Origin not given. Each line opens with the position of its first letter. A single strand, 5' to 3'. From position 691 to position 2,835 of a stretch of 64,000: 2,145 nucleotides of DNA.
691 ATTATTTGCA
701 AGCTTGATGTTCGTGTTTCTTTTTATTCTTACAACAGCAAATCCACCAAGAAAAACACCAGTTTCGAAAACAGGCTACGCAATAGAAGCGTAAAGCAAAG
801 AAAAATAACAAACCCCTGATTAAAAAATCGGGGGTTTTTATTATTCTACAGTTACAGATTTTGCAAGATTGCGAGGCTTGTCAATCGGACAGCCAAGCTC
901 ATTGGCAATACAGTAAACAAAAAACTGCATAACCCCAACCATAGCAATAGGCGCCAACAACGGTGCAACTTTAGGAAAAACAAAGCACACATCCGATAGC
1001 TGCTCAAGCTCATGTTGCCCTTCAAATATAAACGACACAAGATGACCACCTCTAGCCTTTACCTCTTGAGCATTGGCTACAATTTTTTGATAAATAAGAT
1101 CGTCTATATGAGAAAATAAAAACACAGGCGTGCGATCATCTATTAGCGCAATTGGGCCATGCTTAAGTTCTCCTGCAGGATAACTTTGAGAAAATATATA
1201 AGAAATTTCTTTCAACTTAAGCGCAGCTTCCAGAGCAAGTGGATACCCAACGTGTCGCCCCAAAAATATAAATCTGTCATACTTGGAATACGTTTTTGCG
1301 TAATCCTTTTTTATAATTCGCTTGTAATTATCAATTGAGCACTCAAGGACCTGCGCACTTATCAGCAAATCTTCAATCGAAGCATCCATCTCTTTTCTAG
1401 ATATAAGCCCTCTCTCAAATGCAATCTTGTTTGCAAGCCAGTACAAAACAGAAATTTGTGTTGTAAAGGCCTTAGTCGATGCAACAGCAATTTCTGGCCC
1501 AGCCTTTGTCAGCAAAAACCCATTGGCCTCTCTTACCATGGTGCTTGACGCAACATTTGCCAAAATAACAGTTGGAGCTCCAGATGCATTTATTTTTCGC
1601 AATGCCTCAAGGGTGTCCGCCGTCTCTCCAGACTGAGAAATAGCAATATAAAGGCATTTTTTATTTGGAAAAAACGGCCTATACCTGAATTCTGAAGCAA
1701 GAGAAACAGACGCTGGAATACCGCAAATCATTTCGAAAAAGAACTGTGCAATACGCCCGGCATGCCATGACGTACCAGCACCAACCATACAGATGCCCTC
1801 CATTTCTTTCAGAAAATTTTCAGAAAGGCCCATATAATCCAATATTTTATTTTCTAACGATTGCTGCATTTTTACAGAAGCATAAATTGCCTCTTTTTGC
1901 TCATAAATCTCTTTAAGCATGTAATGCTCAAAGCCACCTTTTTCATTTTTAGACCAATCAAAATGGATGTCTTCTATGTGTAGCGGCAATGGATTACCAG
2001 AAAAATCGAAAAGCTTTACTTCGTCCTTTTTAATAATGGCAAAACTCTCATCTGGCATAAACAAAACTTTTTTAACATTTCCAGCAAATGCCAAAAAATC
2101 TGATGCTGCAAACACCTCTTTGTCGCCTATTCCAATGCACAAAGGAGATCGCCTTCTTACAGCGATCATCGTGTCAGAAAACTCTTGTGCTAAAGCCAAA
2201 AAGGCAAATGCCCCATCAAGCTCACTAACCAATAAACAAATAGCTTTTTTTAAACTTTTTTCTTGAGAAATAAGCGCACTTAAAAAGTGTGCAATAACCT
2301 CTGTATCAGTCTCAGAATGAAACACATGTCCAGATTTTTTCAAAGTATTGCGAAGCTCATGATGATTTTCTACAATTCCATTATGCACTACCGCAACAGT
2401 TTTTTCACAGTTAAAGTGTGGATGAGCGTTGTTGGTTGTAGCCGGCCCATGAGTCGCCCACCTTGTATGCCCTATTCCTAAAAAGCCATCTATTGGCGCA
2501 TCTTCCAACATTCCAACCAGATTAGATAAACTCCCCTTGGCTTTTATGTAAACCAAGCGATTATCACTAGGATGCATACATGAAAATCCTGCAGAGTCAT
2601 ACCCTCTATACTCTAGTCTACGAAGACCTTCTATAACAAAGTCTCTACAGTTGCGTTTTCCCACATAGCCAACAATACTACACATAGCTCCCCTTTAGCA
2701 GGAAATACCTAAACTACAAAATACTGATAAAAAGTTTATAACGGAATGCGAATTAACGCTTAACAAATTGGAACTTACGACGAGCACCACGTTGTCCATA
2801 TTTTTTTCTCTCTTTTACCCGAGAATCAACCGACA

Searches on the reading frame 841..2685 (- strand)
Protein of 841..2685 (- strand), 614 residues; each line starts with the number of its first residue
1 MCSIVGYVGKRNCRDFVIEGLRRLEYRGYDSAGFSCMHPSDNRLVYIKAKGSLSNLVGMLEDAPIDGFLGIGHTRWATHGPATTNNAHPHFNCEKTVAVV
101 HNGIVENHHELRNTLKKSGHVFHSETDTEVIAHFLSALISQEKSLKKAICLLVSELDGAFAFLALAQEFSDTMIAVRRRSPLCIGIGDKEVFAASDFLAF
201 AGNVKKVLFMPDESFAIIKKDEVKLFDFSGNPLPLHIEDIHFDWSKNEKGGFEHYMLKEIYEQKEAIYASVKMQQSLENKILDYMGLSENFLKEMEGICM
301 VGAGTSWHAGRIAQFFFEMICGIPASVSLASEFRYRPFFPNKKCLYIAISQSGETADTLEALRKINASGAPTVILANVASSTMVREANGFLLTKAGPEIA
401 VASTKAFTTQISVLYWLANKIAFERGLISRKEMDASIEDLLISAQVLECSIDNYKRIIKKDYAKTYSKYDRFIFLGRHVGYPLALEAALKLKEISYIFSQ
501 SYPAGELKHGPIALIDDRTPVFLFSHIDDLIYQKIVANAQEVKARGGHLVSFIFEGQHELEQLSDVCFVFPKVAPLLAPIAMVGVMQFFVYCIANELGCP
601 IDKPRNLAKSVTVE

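Call 82: find_encoding_contigs(protein=window:841-2685:-, flank=10000, max_places=4)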
Protein window:841-2685:- (614 aa): 4 contigs read that carry it; 4 places shown.
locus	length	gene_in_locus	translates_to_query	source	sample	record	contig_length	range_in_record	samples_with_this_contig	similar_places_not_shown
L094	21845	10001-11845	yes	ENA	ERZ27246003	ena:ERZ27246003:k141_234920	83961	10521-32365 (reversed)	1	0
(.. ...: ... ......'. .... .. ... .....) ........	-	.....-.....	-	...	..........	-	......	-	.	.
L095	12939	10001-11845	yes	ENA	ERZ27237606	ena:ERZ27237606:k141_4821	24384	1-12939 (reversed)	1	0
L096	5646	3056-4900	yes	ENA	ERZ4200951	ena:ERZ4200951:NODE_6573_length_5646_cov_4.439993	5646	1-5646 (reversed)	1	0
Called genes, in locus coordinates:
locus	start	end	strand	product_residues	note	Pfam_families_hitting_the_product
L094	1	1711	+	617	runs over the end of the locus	PF23914:TPR_CcmH_CycH (faint), PF00515:TPR_1 (weak), PF25063:ARM_TT21_C (weak), PF13424:TPR_12, PF00515:TPR_1, PF07719:TPR_2, PF13649:Methyltransf_25 (weak), PF13847:Methyltransf_31 (weak), +12 more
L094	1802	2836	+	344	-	PF00108:Thiolase_N (weak), PF08540:HMG_CoA_synt_C (faint), PF08541:ACP_syn_III_C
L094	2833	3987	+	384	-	PF00108:Thiolase_N, PF22691:Thiolase_C_1, PF02803:Thiolase_C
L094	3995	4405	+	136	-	PF12172:zf-ChsH2, PF01796:OB_ChsH2_C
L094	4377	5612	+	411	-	PF00368:HMG-CoA_red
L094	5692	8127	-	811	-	PF02518:HATPase_c, PF00204:DNA_gyraseB, PF01751:Toprim, PF21249:GyrB_hook (weak), PF00986:DNA_gyraseB_C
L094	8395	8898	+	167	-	PF00383:dCMP_cyt_deam_1, PF14437:MafB19-deam, PF14439:Bd3614-deam (weak)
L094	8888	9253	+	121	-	PF01258:zf-dskA_traR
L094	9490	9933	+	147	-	PF00380:Ribosomal_S9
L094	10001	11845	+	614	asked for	PF13522:GATase_6, PF13537:GATase_7, PF01380:SIS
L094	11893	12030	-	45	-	-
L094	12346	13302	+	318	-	PF03668:RapZ-like_N, PF22740:PapZ_C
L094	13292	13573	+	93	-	PF04977:DivIC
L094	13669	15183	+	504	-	PF01336:tRNA_anti-codon, PF00152:tRNA-synt_2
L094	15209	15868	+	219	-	PF01965:DJ-1_PfpI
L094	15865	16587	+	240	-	PF01757:Acyl_transf_3 (faint), PF07786:HGSNAT_cat, PF10129:OpgC_C (weak)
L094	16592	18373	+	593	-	PF01368:DHH, PF02272:DHHA1, PF17768:RecJ_OB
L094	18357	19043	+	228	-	PF02224:Cytidylate_kin, PF13189:Cytidylate_kin2, PF13207:AAA_17 (faint), PF13238:AAA_18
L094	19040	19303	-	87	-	-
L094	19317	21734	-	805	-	PF02190:LON_substr_bdg, PF00004:AAA, PF07728:AAA_5, PF13401:AAA_22 (faint), PF22667:Lon_lid, PF05362:Lon_C, PF13541:ChlI (weak)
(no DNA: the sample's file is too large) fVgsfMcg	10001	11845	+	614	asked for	PF13522:GATase_6, PF13537:GATase_7, PF01380:SIS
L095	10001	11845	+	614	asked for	PF13522:GATase_6, PF13537:GATase_7, PF01380:SIS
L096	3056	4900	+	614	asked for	PF13522:GATase_6, PF13537:GATase_7, PF01380:SIS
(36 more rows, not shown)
